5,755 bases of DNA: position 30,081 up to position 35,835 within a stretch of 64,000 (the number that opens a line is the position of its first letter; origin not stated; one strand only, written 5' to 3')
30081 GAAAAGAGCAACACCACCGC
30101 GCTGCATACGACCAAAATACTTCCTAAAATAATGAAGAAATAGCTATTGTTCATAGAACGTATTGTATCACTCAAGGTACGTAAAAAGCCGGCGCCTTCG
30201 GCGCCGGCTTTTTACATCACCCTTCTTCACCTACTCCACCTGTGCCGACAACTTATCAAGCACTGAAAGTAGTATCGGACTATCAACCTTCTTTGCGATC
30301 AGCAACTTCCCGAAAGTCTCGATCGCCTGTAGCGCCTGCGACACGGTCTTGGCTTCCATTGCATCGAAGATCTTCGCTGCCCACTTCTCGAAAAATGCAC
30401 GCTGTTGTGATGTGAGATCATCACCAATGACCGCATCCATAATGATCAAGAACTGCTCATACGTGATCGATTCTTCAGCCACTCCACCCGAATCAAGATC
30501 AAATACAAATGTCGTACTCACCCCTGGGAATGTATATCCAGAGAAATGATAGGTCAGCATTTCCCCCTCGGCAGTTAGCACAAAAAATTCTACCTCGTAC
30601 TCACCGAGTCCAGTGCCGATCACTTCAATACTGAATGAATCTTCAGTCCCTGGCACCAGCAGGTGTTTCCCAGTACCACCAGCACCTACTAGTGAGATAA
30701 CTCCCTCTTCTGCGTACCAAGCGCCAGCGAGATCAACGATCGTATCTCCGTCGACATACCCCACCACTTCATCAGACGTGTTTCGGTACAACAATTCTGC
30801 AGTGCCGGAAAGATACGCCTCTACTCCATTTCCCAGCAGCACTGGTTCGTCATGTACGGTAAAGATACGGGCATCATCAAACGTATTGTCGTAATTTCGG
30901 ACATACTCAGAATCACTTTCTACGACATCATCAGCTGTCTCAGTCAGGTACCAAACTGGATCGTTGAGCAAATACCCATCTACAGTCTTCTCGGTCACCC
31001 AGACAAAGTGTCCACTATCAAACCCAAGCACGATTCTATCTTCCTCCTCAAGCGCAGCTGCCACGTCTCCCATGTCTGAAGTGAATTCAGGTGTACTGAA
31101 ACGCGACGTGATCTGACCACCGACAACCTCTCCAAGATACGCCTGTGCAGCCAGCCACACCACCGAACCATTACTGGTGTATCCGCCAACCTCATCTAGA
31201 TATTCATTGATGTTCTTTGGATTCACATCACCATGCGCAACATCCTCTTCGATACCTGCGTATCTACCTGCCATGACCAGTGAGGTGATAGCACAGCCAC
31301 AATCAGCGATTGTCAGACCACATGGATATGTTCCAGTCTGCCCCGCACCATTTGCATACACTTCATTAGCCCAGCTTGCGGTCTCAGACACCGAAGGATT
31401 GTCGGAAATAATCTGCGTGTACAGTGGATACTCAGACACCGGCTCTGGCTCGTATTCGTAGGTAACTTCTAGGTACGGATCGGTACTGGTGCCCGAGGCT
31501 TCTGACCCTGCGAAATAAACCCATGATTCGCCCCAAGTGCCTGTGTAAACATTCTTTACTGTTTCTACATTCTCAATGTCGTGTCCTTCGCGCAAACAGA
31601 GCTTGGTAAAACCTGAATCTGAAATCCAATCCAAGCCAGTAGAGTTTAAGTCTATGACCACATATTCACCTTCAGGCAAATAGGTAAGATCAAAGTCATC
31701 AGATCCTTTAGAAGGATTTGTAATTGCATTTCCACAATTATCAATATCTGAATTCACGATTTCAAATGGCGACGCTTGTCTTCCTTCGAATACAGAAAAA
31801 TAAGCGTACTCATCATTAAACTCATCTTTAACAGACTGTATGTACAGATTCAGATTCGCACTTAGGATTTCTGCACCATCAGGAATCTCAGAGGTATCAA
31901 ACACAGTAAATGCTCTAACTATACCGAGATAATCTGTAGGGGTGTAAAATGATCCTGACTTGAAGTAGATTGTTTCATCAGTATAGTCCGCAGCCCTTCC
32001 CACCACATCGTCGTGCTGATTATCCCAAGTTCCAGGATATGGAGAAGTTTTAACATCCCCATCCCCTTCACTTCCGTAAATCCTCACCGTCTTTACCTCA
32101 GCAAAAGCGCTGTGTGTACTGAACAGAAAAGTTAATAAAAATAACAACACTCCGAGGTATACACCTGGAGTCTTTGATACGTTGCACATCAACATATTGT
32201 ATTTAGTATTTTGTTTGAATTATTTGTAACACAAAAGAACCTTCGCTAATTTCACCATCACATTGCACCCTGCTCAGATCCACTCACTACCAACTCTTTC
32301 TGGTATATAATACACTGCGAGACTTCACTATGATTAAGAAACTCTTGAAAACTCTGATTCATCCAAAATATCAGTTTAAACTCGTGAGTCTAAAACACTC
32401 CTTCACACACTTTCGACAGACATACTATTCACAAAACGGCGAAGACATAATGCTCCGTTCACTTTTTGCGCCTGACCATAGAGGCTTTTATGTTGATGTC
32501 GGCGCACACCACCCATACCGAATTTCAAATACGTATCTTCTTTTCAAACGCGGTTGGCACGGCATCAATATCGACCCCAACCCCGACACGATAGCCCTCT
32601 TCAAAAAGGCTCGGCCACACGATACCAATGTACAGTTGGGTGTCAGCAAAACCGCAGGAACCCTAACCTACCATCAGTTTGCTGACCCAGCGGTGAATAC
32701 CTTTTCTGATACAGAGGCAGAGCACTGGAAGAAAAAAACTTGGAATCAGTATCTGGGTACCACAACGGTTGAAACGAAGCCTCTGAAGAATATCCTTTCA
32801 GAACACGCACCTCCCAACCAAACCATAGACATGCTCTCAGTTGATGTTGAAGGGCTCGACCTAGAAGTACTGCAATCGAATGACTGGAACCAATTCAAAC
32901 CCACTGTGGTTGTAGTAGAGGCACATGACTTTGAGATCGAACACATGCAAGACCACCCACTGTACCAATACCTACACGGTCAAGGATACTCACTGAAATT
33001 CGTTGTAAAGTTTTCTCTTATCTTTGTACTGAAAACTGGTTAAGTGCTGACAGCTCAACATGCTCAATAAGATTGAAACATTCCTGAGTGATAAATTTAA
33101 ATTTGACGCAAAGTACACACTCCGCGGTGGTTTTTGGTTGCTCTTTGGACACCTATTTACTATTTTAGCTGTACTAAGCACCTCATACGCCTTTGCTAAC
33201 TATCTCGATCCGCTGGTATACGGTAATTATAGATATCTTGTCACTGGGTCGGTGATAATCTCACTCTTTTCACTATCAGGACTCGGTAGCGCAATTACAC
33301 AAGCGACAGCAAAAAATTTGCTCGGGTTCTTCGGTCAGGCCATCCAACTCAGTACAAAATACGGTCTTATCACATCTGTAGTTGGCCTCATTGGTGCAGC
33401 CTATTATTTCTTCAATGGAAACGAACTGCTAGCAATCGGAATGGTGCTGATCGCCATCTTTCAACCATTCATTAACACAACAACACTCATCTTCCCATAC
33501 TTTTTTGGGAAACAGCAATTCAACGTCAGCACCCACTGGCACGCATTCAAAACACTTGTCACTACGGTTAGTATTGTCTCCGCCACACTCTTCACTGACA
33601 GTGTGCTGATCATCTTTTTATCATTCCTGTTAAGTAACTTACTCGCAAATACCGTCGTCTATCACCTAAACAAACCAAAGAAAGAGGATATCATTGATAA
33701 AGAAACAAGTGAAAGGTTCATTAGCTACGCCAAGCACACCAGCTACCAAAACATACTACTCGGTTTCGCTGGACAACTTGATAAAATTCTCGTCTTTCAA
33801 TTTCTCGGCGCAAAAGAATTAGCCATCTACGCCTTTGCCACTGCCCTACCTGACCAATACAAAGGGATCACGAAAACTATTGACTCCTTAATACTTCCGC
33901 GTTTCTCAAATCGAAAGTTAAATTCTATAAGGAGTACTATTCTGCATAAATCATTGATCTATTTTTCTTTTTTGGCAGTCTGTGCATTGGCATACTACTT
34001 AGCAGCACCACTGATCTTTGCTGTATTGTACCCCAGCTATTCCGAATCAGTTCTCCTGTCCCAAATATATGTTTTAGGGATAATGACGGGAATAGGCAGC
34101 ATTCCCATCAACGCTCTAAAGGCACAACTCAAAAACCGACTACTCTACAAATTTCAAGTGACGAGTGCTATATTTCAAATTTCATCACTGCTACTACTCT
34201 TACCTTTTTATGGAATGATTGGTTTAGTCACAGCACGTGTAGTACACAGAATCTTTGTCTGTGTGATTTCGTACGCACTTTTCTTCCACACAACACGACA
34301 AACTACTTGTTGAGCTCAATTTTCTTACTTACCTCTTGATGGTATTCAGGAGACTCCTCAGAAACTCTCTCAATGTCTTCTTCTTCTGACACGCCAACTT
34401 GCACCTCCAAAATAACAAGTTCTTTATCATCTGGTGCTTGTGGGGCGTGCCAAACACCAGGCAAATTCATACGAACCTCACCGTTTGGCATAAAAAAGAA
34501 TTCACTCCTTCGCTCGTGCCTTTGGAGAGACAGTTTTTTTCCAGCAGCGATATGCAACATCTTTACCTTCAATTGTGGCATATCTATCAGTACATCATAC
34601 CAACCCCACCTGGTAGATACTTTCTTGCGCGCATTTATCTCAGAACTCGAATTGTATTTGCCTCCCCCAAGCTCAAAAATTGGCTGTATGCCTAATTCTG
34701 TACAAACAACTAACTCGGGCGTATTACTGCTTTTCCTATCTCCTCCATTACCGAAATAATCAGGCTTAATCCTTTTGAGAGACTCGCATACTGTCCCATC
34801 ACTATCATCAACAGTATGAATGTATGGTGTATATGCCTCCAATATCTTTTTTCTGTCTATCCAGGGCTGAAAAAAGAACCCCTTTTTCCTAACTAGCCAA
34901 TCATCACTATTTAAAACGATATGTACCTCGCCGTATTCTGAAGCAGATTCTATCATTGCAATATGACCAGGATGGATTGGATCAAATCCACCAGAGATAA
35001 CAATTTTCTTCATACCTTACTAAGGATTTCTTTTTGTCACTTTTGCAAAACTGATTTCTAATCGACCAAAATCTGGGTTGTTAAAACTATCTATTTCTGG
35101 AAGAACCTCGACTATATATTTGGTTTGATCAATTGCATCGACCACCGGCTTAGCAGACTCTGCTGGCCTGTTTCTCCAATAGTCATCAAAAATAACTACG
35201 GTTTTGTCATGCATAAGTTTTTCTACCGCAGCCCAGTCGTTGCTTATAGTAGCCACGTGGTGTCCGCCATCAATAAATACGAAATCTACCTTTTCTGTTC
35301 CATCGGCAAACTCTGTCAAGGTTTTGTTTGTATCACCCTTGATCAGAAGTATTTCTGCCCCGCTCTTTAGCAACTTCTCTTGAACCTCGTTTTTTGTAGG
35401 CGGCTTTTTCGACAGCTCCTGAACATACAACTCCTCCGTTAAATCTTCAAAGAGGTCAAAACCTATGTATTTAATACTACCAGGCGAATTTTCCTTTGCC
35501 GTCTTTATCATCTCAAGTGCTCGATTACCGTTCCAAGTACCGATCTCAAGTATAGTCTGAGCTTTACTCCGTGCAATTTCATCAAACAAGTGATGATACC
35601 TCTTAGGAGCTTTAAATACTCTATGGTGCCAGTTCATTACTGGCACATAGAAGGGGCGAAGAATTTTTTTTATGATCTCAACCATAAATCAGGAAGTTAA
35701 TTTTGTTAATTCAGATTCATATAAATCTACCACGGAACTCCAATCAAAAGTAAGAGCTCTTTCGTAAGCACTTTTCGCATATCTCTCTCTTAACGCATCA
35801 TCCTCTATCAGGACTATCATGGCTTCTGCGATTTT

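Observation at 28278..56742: ~28-kb glycan locus with 9 glycosyltransferases and 7 methyltransferases around a Gmd / C-methyltransferase / cupin-isomerase / SDR core: predicted heavily methylated branched 6-deoxyhexose glycan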

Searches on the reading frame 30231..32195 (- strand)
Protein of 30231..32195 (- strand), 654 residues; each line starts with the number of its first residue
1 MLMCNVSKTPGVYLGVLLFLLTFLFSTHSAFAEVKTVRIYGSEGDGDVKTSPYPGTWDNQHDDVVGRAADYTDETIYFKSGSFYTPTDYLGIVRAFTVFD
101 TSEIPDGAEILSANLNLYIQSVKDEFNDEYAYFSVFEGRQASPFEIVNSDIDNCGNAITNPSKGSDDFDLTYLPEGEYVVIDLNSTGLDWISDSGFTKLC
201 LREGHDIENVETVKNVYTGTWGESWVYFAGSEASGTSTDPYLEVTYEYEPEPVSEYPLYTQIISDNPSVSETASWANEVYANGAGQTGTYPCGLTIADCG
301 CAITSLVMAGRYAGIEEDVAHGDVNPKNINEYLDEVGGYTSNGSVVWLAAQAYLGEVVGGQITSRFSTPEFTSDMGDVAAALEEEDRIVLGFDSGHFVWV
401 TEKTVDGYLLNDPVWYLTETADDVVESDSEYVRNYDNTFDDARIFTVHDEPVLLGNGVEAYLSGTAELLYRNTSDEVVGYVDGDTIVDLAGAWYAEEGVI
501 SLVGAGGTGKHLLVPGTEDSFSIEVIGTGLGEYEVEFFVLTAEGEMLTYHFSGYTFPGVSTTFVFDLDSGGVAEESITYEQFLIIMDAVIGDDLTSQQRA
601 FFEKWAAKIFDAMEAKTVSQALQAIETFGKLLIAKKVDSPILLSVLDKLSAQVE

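Call 3: search_protein_families(library=pfam, proteins=[window:30231-32195:-], max_evalue=0.001)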
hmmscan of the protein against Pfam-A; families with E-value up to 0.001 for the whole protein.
window:30231-32195:- (654 aa): 0 families

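Call 7: search_protein_families(library=pfam, proteins=[window:30231-32195:-], max_evalue=1)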
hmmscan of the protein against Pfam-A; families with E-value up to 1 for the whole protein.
window:30231-32195:- (654 aa): 1 family
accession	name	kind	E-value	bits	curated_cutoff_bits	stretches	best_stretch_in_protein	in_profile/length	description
PF00688.24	TGFb_propeptide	-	0.011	15.8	25.8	1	98-138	113-155/242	TGF-beta propeptide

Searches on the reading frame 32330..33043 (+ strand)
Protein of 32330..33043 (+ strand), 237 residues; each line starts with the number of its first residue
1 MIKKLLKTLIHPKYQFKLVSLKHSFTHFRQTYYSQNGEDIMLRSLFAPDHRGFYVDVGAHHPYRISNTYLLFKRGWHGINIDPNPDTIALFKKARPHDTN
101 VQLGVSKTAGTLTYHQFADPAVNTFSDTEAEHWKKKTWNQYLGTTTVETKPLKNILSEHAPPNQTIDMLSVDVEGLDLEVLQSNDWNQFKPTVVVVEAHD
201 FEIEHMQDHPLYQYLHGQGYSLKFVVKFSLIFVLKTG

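Call 3: search_protein_families(library=pfam, proteins=[window:32330-33043:+], max_evalue=0.001)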
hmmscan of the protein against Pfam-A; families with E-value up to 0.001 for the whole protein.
window:32330-33043:+ (237 aa): 1 family
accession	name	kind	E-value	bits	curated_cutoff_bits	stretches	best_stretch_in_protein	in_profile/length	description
PF05050.19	Methyltransf_21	-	3.5e-24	86.3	22.7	1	56-221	1-172/173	Methyltransferase FkbM domain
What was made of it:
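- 32330..33043 (+): FkbM-family methyltransferase. PF05050 86 bits (call 3).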

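Call 54: search_protein_families(library=ncbifam, proteins=[window:32330-33043:+], max_evalue=0.00001)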
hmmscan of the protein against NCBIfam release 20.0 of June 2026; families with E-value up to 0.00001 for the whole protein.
window:32330-33043:+ (237 aa): 1 family
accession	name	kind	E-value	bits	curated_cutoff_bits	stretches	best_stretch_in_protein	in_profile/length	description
TIGR01444.1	fkbM_fam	subfamily_domain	3.4e-13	50.2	37.7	1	54-195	2-140/143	FkbM family methyltransferase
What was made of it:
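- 32330..33043 (+): TIGR01444 50 bits against a cut-off of 37.7 (call 54).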

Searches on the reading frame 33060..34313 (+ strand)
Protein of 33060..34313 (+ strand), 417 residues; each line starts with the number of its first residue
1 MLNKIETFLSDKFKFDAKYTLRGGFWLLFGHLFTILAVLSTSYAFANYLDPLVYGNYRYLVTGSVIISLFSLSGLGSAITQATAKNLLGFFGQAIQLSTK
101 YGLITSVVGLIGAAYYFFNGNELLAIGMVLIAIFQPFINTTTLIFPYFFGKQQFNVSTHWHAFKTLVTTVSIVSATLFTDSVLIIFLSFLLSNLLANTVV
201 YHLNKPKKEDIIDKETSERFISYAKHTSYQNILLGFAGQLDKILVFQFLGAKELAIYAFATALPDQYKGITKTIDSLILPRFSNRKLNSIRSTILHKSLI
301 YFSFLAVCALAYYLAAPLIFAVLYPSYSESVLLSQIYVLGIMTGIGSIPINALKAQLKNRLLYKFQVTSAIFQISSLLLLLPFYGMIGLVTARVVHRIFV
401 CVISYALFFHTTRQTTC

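Call 3: search_protein_families(library=pfam, proteins=[window:33060-34313:+], max_evalue=0.001)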
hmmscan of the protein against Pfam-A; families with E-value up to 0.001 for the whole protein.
window:33060-34313:+ (417 aa): 2 families
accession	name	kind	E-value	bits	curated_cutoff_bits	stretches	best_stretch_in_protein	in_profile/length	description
PF01943.22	Polysacc_synt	-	1.7e-12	47.8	28.2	1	21-282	2-270/274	Polysaccharide biosynthesis protein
PF13440.11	Polysacc_synt_3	-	8.1e-10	38.8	23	1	50-330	7-291/293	Polysaccharide biosynthesis protein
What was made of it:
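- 33060..34313 (+): Wzx-type flippase (MOP/Polysacc_synt). Last gene of the conserved cassette, on the opposite strand. PF01943/PF13440 (call 3).
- On Wzx/Wzy-dependent glycan assembly: PF01943/PF13440 for 33060-34313 (call 3).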

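Call 9: search_protein_families(library=ncbifam, proteins=[window:33060-34313:+], max_evalue=0.001)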
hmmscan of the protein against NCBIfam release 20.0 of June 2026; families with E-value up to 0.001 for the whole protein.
window:33060-34313:+ (417 aa): 0 families

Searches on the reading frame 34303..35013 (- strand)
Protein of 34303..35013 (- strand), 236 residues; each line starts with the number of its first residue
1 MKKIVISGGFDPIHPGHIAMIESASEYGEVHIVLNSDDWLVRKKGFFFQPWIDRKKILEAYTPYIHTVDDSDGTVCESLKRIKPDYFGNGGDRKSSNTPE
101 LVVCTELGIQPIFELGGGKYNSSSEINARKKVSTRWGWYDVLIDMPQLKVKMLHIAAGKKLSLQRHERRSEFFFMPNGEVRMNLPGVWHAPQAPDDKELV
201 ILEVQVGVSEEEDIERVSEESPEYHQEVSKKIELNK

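Call 3: search_protein_families(library=pfam, proteins=[window:34303-35013:-], max_evalue=0.001)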
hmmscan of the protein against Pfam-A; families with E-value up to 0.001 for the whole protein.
window:34303-35013:- (236 aa): 2 families
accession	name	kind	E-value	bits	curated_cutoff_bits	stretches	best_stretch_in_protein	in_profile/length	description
PF01050.24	MannoseP_isomer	-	4.5e-09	37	23.6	1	123-182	3-62/116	Mannose-6-phosphate isomerase C-terminal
PF01467.32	CTP_transf_like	-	1.1e-07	32.6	21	1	7-92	3-89/133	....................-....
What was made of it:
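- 34303..35013 (-): Small nucleotidyltransferase (HxGH type) fused to a type II PMI-like cupin. Candidate sugar-phosphate activation or isomerase step. CTP_transf_like + MannoseP_isomer (call 3).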

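Call 9: search_protein_families(library=ncbifam, proteins=[window:34303-35013:-], max_evalue=0.001)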
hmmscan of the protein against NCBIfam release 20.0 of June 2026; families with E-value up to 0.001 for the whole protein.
window:34303-35013:- (236 aa): 9 families
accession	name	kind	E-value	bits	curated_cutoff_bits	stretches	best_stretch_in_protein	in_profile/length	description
TIGR02199.1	rfaE_dom_II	equivalog_domain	3.1e-10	40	181.5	1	2-109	11-122/144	D-glycero-beta-D-manno-heptose 1-phosphate adenylyltransferase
NF001985.0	PRK00777.1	subfamily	4.6e-10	39.8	104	1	1-61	4-65/157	pantetheine-phosphate adenylyltransferase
TIGR00125.1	cyt_tran_rel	domain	3.4e-09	36.8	27.7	1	4-63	2-61/65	adenylyltransferase/cytidyltransferase family protein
TIGR01479.1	GMP_PMI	equivalog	2.6e-07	29.8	372.95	1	120-180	347-407/467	mannose-1-phosphate guanylyltransferase/mannose-6-phosphate isomerase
TIGR01518.1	g3p_cytidyltrns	equivalog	4.1e-06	26.9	165.4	1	4-62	1-60/125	glycerol-3-phosphate cytidylyltransferase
NF008454.0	PRK11316.1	equivalog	7e-06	24.9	521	1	3-97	341-439/475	bifunctional D-glycero-beta-D-manno-heptose-7-phosphate kinase/D-glycero-beta-D-manno-heptose 1-phosphate adenylyltransferase HldE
NF002250.0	PRK01170.1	subfamily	0.00023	20.8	489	1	3-62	2-61/322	bifunctional pantetheine-phosphate adenylyltransferase/NTP phosphatase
NF041124.1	CoaD_Thcocales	equivalog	0.00035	20.5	290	1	2-46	5-49/156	phosphopantetheine adenylyltransferase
NF005988.0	PRK08099.1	equivalog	0.00045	19.4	201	1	3-39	66-103/411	multifunctional transcriptional regulator/nicotinamide-nucleotide adenylyltransferase/ribosylnicotinamide kinase NadR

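Call 56: search_solved_structures(query=window:34303-35013:-, max_evalue=0.01)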
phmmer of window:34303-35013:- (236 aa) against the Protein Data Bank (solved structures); distinct sequences matched with E-value up to 0.01: 4.
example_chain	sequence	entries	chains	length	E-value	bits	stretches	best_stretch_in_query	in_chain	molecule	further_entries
5x3d_A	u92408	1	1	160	1.1e-05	28.5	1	7-95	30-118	Phosphoenolpyruvate phosphomutase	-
1coz_A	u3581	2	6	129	3.2e-05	27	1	1-64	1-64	PROTEIN (GLYCEROL-3-PHOSPHATE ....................) | glycerol-3-phosphate cytidylyltransferase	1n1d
3glv_A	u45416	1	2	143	0.00078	22.5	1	3-132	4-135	Lipopolysaccharide core biosynthesis protein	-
2b7l_A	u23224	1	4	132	0.001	22.1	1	1-70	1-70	glycerol-3-phosphate cytidylyltransferase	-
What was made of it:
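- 34303..35013 (-): PDB hits to the Fom1 cytidylyltransferase domain and TagD (call 56).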

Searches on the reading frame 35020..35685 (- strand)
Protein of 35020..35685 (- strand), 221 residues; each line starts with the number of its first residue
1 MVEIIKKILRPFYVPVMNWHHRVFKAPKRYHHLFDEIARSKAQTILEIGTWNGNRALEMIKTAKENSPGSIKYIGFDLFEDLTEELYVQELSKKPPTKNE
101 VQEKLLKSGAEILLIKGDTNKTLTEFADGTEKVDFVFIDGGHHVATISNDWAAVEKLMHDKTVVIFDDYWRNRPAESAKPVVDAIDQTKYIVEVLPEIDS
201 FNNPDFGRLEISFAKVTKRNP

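Call 3: search_protein_families(library=pfam, proteins=[window:35020-35685:-], max_evalue=0.001)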
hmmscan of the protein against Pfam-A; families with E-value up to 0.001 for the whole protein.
window:35020-35685:- (221 aa): 1 family
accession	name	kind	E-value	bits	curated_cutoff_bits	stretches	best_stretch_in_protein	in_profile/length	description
PF13578.12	Methyltransf_24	-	8.1e-16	59.3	26.3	1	46-169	1-105/105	Methyltransferase domain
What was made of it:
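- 35020..35685 (-): Methyltransf_24 class I methyltransferase. Cassette member and candidate O-methyltransferase of the branched sugar. PF13578 59 bits (call 3).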

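Call 9: search_protein_families(library=ncbifam, proteins=[window:35020-35685:-], max_evalue=0.001)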
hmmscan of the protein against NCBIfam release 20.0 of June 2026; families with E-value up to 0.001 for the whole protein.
window:35020-35685:- (221 aa): 0 families

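Call 15: search_solved_structures(query=window:35020-35685:-, max_evalue=0.1)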
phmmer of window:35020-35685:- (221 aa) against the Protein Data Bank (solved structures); distinct sequences matched with E-value up to 0.1: 0.
